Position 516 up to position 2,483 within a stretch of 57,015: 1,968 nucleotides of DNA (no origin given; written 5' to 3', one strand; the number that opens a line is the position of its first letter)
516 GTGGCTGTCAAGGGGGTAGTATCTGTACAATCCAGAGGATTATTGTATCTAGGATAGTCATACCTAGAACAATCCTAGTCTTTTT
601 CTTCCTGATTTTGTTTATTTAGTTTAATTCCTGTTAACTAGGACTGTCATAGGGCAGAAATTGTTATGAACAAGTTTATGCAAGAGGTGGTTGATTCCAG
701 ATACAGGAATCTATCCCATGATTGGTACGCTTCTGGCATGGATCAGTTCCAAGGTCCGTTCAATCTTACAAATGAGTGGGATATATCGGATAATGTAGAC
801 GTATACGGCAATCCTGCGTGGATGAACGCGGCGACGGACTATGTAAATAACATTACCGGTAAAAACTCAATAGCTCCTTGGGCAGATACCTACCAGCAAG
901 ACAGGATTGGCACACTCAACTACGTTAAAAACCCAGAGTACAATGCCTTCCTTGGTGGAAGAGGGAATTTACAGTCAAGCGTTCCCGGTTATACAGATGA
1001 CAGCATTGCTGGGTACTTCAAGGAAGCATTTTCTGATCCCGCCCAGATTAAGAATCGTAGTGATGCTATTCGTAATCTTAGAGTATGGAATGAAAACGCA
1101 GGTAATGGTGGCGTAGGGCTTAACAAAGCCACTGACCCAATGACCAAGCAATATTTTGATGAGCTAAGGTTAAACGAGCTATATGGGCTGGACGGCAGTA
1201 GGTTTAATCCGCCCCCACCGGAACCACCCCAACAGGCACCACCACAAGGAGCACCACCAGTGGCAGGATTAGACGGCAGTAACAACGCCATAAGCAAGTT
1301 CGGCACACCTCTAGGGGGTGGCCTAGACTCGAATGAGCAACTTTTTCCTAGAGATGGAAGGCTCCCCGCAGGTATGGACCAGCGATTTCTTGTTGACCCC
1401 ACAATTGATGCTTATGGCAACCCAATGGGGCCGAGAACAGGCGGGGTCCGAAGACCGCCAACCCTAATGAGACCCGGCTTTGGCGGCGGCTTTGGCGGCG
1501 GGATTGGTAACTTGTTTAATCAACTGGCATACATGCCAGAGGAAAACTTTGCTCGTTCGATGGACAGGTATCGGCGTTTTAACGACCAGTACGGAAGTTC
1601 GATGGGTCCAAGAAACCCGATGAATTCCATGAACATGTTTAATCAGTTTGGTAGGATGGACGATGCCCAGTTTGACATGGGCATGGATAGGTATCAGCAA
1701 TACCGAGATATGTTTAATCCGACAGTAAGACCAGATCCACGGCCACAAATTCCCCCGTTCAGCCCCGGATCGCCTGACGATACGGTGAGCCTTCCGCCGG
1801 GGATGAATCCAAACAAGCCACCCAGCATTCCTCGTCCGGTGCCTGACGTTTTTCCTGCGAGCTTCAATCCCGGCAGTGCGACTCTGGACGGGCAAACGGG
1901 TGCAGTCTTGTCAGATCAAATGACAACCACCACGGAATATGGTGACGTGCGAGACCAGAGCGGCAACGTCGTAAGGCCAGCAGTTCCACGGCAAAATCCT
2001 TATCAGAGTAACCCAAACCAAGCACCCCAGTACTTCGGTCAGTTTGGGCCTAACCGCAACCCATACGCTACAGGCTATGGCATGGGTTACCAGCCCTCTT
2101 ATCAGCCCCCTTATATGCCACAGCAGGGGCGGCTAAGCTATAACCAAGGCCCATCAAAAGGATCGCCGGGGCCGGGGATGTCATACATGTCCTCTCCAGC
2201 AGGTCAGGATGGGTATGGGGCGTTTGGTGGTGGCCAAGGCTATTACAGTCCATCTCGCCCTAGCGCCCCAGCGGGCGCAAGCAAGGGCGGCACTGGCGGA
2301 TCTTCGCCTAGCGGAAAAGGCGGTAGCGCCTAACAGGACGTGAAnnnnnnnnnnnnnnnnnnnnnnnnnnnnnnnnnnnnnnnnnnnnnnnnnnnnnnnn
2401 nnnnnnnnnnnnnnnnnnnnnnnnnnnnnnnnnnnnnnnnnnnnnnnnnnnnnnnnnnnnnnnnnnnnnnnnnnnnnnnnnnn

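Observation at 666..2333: Prion-like / FUS-like low-complexity protein encoded between terS and terL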

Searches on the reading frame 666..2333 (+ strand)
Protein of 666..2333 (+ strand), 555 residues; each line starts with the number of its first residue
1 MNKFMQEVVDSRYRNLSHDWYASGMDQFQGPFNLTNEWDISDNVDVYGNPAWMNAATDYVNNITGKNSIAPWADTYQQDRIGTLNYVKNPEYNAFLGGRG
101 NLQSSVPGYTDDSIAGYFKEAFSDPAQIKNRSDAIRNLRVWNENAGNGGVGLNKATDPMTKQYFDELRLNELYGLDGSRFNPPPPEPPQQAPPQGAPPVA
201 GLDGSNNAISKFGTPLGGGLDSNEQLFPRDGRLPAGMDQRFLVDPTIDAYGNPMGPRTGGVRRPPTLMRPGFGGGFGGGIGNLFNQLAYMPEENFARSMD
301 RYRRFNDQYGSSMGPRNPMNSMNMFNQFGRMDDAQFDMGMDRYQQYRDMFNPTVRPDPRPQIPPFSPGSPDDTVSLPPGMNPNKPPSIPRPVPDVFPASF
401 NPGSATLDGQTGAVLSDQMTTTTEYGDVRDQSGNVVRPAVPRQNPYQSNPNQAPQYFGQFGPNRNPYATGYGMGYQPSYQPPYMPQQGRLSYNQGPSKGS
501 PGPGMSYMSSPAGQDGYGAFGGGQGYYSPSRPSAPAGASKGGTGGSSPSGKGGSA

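Call 3: search_protein_families(library=pfam, proteins=[window:666-2333:+], max_evalue=0.1)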
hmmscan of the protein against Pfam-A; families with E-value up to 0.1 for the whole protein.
window:666-2333:+ (555 aa): 0 families

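Call 4: search_protein_families(library=phrogs, proteins=[window:666-2333:+], max_evalue=0.1)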
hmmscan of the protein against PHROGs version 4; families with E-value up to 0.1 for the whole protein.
window:666-2333:+ (555 aa): 0 families

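Call 6: search_dna_similar(query=window:666-2333:+, collection=phages, mode=protein, max_rows=25, max_evalue=0.01)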
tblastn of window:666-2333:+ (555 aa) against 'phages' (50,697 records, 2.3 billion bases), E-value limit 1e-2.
No match.

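Call 12: find_homologous_proteins(query=window:666-2330:+, max_evalue=0.001)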
Query window:666-2330:+ (555 aa): 29 proteins with E <= 0.001 among 8000 candidates.
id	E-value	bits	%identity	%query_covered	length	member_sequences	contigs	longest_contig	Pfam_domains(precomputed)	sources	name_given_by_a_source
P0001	0.0e+0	1271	100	100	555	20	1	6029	-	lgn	-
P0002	1.1e-214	733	65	97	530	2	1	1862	-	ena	-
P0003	3.0e-199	682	64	96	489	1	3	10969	-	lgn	-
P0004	7.6e-190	651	69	18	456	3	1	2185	-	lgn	-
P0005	5.0e-140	486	65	62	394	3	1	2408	-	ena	-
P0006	2.3e-127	444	60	62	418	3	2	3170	-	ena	-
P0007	2.1e-66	243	66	30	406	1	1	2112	-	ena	-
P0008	3.8e-66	242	59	35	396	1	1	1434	-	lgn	-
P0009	3.4e-64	236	66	30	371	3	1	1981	-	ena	-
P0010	2.1e-63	233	64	30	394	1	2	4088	-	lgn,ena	-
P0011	5.0e-63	232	65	30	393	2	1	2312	-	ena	-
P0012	1.1e-62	231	65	30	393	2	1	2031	-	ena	-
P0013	9.9e-62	228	66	30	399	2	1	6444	-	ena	-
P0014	1.2e-61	227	62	31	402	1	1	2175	-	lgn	-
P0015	1.4e-59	221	59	31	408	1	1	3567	-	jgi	jgi:hypothetical protein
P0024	3.0e-40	157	51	31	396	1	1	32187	-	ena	-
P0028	5.6e-28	116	42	42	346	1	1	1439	-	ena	-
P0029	2.3e-23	101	36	38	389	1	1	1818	-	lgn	-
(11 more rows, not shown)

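Call 17: find_encoding_contigs(protein=P0024, flank=10000, max_places=3)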
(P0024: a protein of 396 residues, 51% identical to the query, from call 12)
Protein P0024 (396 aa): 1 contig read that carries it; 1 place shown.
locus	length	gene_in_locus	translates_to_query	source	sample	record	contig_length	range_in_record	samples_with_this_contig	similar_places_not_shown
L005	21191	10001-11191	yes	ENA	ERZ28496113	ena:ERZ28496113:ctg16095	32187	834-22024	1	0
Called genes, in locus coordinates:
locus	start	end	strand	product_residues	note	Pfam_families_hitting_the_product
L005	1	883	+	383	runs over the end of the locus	-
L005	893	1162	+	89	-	-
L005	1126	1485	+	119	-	-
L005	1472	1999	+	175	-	-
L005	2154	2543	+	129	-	-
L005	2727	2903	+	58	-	-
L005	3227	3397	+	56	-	-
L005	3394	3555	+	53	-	-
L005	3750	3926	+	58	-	-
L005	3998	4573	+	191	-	-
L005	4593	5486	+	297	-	PF19821:Phage_capsid_2, PF25209:Phage_capsid_4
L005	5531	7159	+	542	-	-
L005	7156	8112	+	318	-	PF13884:Peptidase_S74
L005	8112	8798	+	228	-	-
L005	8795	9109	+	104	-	-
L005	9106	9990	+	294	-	-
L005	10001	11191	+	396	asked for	-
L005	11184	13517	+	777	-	-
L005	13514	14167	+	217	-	-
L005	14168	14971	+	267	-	-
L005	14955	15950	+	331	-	-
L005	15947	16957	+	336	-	-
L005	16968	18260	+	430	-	-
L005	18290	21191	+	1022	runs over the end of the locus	-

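Call 18: find_encoding_contigs(protein=P0003, flank=10000, max_places=3)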
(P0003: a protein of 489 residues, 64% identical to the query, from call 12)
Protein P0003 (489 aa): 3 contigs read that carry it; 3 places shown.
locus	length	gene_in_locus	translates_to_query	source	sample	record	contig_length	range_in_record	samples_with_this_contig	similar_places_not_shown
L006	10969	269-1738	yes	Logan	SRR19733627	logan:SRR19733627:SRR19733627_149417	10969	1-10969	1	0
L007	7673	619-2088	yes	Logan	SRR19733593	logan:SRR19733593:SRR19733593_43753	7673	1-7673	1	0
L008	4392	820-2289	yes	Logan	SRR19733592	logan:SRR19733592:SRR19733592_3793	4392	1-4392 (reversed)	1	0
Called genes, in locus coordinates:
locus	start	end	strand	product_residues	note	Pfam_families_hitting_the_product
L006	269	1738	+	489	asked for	-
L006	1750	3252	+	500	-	PF17289:Terminase_6C (weak)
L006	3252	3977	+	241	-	PF05118:Asp_Arg_Hydrox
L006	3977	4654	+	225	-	-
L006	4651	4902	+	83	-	-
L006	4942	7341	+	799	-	-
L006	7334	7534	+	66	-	-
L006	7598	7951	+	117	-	PF00166:Cpn10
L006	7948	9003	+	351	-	-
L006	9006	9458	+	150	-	-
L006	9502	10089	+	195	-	-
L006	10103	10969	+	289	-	?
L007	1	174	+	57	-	?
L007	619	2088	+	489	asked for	-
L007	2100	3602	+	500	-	PF17289:Terminase_6C (weak)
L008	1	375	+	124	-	?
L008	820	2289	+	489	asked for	-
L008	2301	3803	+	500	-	PF17289:Terminase_6C (weak)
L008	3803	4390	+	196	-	?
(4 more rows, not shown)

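Call 20: search_protein_families(library=phrogs, proteins=[L005:3998-4573:+, L005:5531-7159:+, L005:7156-8112:+, L005:8112-8798:+, L005:9106-9990:+, L005:11184-13517:+, L005:13514-14167:+, L005:14168-14971:+, L005:14955-15950:+, L005:16968-18260:+], max_evalue=0.01)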
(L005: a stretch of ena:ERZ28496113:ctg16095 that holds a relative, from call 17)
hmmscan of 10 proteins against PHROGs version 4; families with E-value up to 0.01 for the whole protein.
L005:3998-4573:+ (191 aa): 3 families
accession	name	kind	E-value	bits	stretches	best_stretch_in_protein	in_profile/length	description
phrog_13678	-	unknown function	1e-15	59.2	1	45-190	156-299/300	-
phrog_19777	-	head and packaging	5.3e-06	27.1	1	46-191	97-247/249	head scaffolding protein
phrog_2480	-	unknown function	0.0043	18.1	1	89-142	9-59/152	-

L005:5531-7159:+ (542 aa): 18 families
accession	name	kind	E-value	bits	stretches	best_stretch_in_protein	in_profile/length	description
phrog_9574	-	tail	1.1e-17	64.6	2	166-232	458-527/773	tail protein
phrog_14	-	tail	2.6e-17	64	2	163-232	171-243/366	minor tail protein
phrog_1197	-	tail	4e-17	63.5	2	164-254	101-201/715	tail protein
phrog_2163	-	head and packaging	1.1e-16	62.1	3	82-129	125-171/574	virion structural protein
phrog_32325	-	tail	5.2e-14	53.3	2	92-132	69-109/241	tail protein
phrog_17509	-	unknown function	1.6e-13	51.7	1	94-133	15-54/281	-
phrog_5231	-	unknown function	2.5e-10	40.4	1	78-124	330-375/618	-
phrog_8443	-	tail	1e-09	38.8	0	83-127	223-268/636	tail fiber protein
phrog_988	-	tail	1.6e-09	38.7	1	96-482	240-550/574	tail protein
phrog_28169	-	unknown function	5.5e-09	37.5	1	72-122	69-122/160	-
phrog_26292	-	tail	1.2e-06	27.6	0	95-126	637-668/1190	tail fiber protein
phrog_23676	-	tail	1.3e-06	28.6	0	95-120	178-203/558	tail fiber protein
phrog_5413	-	tail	1.7e-06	28.5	0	132-229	59-152/334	minor tail protein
phrog_19961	-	tail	3e-06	27.4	0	93-118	203-228/480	tail fiber protein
phrog_1954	-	head and packaging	2.9e-05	25.3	0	51-112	49-112/199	virion structural protein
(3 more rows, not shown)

L005:7156-8112:+ (318 aa): 19 families
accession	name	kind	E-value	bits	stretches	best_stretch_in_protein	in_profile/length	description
phrog_8215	-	tail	1e-23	84.7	1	167-318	840-993/1000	baseplate wedge initiator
phrog_18186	-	tail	2.3e-16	60.6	1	168-318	424-571/582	baseplate wedge subunit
phrog_5668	-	tail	5.8e-15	55.1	1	217-318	1442-1555/1567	tail fiber protein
phrog_1980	-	tail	3e-12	47.6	1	92-318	211-427/449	tail fiber protein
phrog_30158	-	unknown function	4.4e-12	46.2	1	187-318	652-777/779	-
phrog_1699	-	tail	2.2e-11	44.1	1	176-318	836-988/1000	long tail fiber protein distal subunit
phrog_5481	-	tail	8.4e-09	35.4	1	196-318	883-1016/1043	tail fiber protein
phrog_28992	-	unknown function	7.8e-08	32.8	1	189-312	202-327/343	-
phrog_25848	-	tail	1.4e-07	31.1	1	223-318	493-588/598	tail fiber protein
phrog_19966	-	tail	7.2e-06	25.8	1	154-318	575-721/724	long tail fiber protein distal subunit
phrog_6121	-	head and packaging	3.4e-05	24.5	1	230-300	320-388/392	virion structural protein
phrog_18345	-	tail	4.1e-05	23.1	0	120-148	233-261/956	tail fiber protein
phrog_33119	-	tail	0.00013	21.7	1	221-314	534-627/643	long tail fiber protein distal subunit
phrog_6578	-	tail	0.00016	20.6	1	220-278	1066-1126/1210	tail fiber protein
phrog_7121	-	tail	0.00024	20.3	1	227-278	790-852/927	tail fiber protein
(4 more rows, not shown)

L005:8112-8798:+ (228 aa): 0 families

L005:9106-9990:+ (294 aa): 1 family
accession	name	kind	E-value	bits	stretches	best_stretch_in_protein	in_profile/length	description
phrog_4817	-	unknown function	0.0077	17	0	232-288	26-84/169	-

L005:11184-13517:+ (777 aa): 0 families

L005:13514-14167:+ (217 aa): 0 families

L005:14168-14971:+ (267 aa): 0 families

L005:14955-15950:+ (331 aa): 2 families
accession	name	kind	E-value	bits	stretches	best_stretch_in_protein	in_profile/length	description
phrog_5107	-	lysis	7.2e-11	42.2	1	27-174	237-386/533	amidase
phrog_578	-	connector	0.0039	16.7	1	15-103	186-274/486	head closure Hc3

L005:16968-18260:+ (430 aa): 1 family
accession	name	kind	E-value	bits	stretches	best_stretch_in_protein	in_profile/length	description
phrog_3861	-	lysis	0.0062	16.5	1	221-306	147-233/455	amidase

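Call 29: search_protein_families(library=pfam, proteins=[L005:11184-13517:+, L005:13514-14167:+, L005:14168-14971:+, L005:18290-21190:+], max_evalue=0.1)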
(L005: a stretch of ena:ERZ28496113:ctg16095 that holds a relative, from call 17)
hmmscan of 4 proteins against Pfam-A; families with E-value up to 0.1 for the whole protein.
L005:11184-13517:+ (777 aa): 0 families

L005:13514-14167:+ (217 aa): 3 families
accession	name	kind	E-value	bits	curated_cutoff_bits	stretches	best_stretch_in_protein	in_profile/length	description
PF04010.18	DUF357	-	0.0022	18.4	29.4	0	178-200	19-41/73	Protein of unknown function (DUF357)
PF19120.5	DUF5804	-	0.055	13.8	26.5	0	60-106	32-77/108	Family of unknown function (DUF5804)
PF00269.25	SASP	-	0.071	13.5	22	0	171-196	33-58/59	Small, acid-soluble spore proteins, alpha/beta type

L005:14168-14971:+ (267 aa): 1 family
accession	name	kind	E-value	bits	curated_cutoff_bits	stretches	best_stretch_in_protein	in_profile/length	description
PF06293.20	Kdo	-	0.067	13.1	21.3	1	96-182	41-128/207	Lipopolysaccharide kinase (Kdo/WaaP) family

L005:18290-21190:+ (967 aa): 0 families

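Call 35: find_encoding_contigs(protein=P0029, flank=10000, max_places=3)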
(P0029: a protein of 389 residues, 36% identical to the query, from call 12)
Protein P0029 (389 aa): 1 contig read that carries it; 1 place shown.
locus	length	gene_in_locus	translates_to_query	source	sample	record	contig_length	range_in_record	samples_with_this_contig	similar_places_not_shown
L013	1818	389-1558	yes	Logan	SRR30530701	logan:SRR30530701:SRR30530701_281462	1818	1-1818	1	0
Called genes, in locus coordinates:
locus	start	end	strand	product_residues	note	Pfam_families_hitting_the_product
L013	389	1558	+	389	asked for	-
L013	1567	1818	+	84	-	?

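Call 36: find_encoding_contigs(protein=P0028, flank=10000, max_places=3)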
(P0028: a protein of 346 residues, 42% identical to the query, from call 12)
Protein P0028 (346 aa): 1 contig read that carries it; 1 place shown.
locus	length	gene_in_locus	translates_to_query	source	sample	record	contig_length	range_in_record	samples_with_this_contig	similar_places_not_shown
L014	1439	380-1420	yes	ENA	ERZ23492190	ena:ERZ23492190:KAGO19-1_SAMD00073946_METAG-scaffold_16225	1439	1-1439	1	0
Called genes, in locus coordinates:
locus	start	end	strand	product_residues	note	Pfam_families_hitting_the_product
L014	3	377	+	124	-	?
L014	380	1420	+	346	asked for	-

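Call 55: predict_structure(alignment_id=A1)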
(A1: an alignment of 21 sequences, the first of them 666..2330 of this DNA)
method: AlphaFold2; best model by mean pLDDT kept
length: 555 residues; sequences in the alignment: 21
mean_pLDDT: 51.6   pTM: 0.33
mean pLDDT of the five models: 51.6, 50.8, 49.8, 46.8, 46.7
residues with pLDDT >= 90: 0; 70-90: 137; 50-70: 109; < 50: 309
segments of 3 or more residues with pLDDT < 50: 97-112, 148-151, 153-157, 179-214, 216-251, 253-281, 354-369, 372-376, 378-380, 391-426, 438-495, 497-502, 504-555
pLDDT, mean of each block of 10 residues (from residue 1): 68 72 80 78 77 85 68 64 75 52 40 59 73 72 57 48 56 57 38 40 35 36 38 37 41 36 30 36 59 77 77 56 71 82 75 46 42 47 53 40 34 34 48 60 36 31 41 34 39 36 35 33 35 37 36 39
secondary structure, 60 per line:
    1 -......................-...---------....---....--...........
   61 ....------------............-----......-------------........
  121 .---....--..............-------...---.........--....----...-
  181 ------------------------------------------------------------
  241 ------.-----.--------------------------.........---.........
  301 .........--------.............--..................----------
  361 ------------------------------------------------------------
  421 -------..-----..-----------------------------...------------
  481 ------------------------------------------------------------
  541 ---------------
elements in order: H2-23 H37-40 H44-47 H50-64 H77-88 H94-99 H113-121 H125-128 H131-144 H158-166 H169-172 H280-288 H292-309 H318-330 H333-350
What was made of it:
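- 1200..1502 (+): Pro/Gly-rich disordered linker (residues 179-279), including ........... pLDDT 30-41 (call 55).
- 1503..1715 (+): Met/Phe-rich helical mini-domain (residues 280-350) with a two-fold internal repeat (F..SMDRY..F / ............). Four predicted helices with pLDDT 59-82 (call 55).
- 1716..1985 (+): Pro-rich disordered linker (residues 351-440) carrying the conserved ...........G motif. pLDDT mostly 34-53 (call 55).
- On FUS-like low-complexity domain: Only an AlphaFold2 disorder proxy is available (pLDDT 31-41, call 55).
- Checked: Residues 280-350 inside the 'low-complexity' span are predicted helical (call 55).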

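Call 59: search_dna_similar(query=L005:4593-5486:+, collection=phages, mode=protein, max_rows=12)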
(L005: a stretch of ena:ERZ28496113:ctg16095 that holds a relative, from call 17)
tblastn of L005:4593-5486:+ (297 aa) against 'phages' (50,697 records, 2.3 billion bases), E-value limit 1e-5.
Records with a match: 127; places in all: 127; records where one place covers at least 80% of the query: 109.
Best place of each record, by identity: <60% 127.
By first word of the organism name: Brevibacterium 32; Mycobacterium 15; Bacillus 11; Clostridium 10; Pelagibacter 7; Leptolyngbya 6; Phormidium 4; Streptomyces 4; Rhizobium 4; Plectonema 3; and 21 more.
By host as written in the record: Brevibacterium aurantiacum SMQ-1335 32; - 10; Clostridium perfringens 9; Candidatus Pelagibacter sp. HTCC7211 3; Leptolyngbya boryana IU 594 3; Anabaena variabilis 2; Mycobacterium abscessus GD40 2; Leptolyngbya boryana 2; and 50 more.
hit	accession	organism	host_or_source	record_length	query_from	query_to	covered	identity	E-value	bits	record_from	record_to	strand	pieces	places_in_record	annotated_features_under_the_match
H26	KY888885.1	Mastigocladus phage CHP58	Mastigocladus sp.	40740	1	296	100%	28.4%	9e-37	144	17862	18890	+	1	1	record has no annotation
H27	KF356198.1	Anabaena phage A-4L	Anabaena variabilis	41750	1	293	99%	27.6%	2e-34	137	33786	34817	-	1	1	major capsid protein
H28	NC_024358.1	Anabaena phage A-4L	Anabaena variabilis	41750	1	293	99%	27.6%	2e-34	137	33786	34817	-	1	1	major head protein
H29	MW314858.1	Mycobacterium phage phiGD20-1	Mycobacterium abscessus GD35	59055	3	297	99%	26.8%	6e-12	72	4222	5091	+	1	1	5: major capsid protein | 4: scaffolding protein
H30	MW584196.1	Mycobacterium phage prophiGD27-1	Mycobacterium abscessus GD27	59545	3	297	99%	26.8%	6e-12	72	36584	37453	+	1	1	89: major capsid protein | 88: scaffolding protein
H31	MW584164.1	Mycobacterium phage prophiGD57-2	Mycobacterium abscessus GD57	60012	3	297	99%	26.8%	6e-12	72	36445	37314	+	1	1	89: major capsid protein | 88: scaffolding protein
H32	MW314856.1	Mycobacterium phage phiGD22-1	Mycobacterium abscessus GD40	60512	3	297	99%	26.8%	6e-12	72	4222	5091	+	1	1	5: major capsid protein | 4: scaffolding protein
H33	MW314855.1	Mycobacterium phage phiGD23-1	Mycobacterium abscessus GD40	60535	3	297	99%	26.8%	6e-12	72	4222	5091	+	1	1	5: major capsid protein | 4: scaffolding protein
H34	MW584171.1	Mycobacterium phage prophiGD22-1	Mycobacterium abscessus GD22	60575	3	297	99%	26.8%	6e-12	72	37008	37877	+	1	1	90: major capsid protein | 89: scaffolding protein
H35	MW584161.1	Mycobacterium phage prophiGD17-2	Mycobacterium abscessus GD17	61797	3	297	99%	26.8%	6e-12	72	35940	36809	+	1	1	85: major capsid protein | 84: scaffolding protein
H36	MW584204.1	Mycobacterium phage prophiGD21-2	Mycobacterium abscessus GD21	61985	3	297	99%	26.8%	6e-12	72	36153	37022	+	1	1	89: major capsid protein | 88: scaffolding protein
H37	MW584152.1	Mycobacterium phage prophiGD11-1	Mycobacterium abscessus GD11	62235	3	297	99%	26.8%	6e-12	72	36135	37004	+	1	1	87: major capsid protein | 86: scaffolding protein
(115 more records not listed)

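Call 60: search_dna_similar(query=L005:11184-13517:+, collection=phages, mode=protein, max_rows=12, max_evalue=0.001)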
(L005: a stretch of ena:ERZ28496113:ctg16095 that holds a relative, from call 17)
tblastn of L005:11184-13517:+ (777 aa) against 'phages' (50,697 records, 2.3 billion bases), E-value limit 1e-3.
No match.

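Call 71: search_protein_families(library=ncbifam, proteins=[window:666-2330:+, P0024], max_evalue=0.1)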
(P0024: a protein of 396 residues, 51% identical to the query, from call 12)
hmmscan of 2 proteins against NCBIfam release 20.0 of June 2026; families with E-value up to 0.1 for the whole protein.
window:666-2330:+ (555 aa): 0 families

P0024 (396 aa): 0 families

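Call 72: search_protein_families(library=padloc, proteins=[window:666-2330:+, P0024], max_evalue=0.1)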
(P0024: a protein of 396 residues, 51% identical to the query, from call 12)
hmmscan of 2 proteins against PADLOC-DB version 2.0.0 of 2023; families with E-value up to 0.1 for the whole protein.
window:666-2330:+ (555 aa): 0 families

P0024 (396 aa): 0 families

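Call 104: fold_search(model_id=the predicted structure, library=pdb)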
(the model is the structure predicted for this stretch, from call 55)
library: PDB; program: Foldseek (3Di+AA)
matches with E <= 10: 7; with E <= 0.001: 0
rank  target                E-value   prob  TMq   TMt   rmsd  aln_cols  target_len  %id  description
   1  9jpl_A                4.3e+00  0.08  0.10  0.27  12.4       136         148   11  Crystal structure of DhdR inducer binding domain in complex with inducer (released 2024-11-06)
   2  2uv8_A                5.5e+00  0.03  0.08  0.04  16.1       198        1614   12  Crystal structure of yeast fatty acid synthase with stalled acyl carrier protein at 3.1 angstrom resolution (released 2007-04-17)
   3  3hmj_A                5.5e+00  0.03  0.08  0.04  16.0       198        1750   12  Saccharomyces cerevisiae FAS type I (released 2009-09-01)
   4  2vkz_A                5.7e+00  0.03  0.08  0.04  16.0       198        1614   12  Structure of the cerulenin-inhibited fungal fatty acid synthase type I multienzyme complex (released 2008-08-12)
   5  6gwm_MODEL_1_A        8.4e+00  0.05  0.06  0.19  21.7       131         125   15  Solution structure of rat RIP2 caspase recruitment domain (released 2018-10-31)
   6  9vkn_B                9.2e+00  0.03  0.10  0.26  12.2       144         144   14  Crystal structure of DhdR in complex with inducer L2HG (released 2025-08-06)
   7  9vkn_A                9.7e+00  0.03  0.10  0.24  12.3       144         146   12  Crystal structure of DhdR in complex with inducer L2HG (released 2025-08-06)
